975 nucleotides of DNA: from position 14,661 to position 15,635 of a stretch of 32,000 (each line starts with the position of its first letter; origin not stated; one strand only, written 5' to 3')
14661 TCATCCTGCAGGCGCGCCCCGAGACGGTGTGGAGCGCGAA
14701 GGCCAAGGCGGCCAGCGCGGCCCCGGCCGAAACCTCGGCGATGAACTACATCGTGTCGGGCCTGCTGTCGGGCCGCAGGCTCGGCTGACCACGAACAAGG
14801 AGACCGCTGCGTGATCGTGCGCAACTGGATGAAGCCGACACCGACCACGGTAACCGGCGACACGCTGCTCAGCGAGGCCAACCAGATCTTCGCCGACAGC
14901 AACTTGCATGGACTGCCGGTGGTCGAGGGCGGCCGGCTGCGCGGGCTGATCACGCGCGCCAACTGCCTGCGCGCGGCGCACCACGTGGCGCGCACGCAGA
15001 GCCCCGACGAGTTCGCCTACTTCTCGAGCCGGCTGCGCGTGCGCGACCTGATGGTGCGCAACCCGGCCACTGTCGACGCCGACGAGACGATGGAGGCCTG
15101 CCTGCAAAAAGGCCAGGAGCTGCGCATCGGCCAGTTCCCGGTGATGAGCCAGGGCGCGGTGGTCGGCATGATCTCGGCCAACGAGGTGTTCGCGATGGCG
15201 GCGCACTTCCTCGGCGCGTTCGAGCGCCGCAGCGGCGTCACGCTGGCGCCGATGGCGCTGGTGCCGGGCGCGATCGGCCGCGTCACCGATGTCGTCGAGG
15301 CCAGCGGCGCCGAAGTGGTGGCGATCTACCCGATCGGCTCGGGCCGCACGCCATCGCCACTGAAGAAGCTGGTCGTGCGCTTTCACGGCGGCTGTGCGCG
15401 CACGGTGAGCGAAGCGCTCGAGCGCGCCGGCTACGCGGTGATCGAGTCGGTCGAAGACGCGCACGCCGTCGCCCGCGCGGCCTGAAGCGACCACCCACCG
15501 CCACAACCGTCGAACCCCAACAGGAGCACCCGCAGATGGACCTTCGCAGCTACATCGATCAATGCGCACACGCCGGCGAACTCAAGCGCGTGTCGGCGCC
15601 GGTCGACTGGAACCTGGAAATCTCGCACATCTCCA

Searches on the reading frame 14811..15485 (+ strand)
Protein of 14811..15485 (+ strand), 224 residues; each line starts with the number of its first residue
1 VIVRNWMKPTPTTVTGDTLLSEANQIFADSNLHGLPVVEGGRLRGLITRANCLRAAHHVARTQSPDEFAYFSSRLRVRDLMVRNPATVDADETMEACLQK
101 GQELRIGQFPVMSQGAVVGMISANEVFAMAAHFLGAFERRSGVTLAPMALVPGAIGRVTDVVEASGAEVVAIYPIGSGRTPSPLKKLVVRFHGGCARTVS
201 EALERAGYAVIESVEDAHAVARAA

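Call 63: search_protein_families(library=pfam, proteins=[window:14811-15485:+], max_evalue=0.001)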
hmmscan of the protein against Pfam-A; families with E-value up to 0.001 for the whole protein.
window:14811-15485:+ (224 aa): 1 family
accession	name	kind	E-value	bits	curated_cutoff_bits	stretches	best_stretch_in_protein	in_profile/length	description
PF00571.33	CBS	-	6.2e-20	71.7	24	2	3-56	1-55/57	CBS domain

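Call 100: search_protein_families(library=ncbifam, proteins=[window:14811-15485:+], max_evalue=0.00001)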
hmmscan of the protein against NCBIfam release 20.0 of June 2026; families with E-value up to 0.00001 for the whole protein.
window:14811-15485:+ (224 aa): 0 families
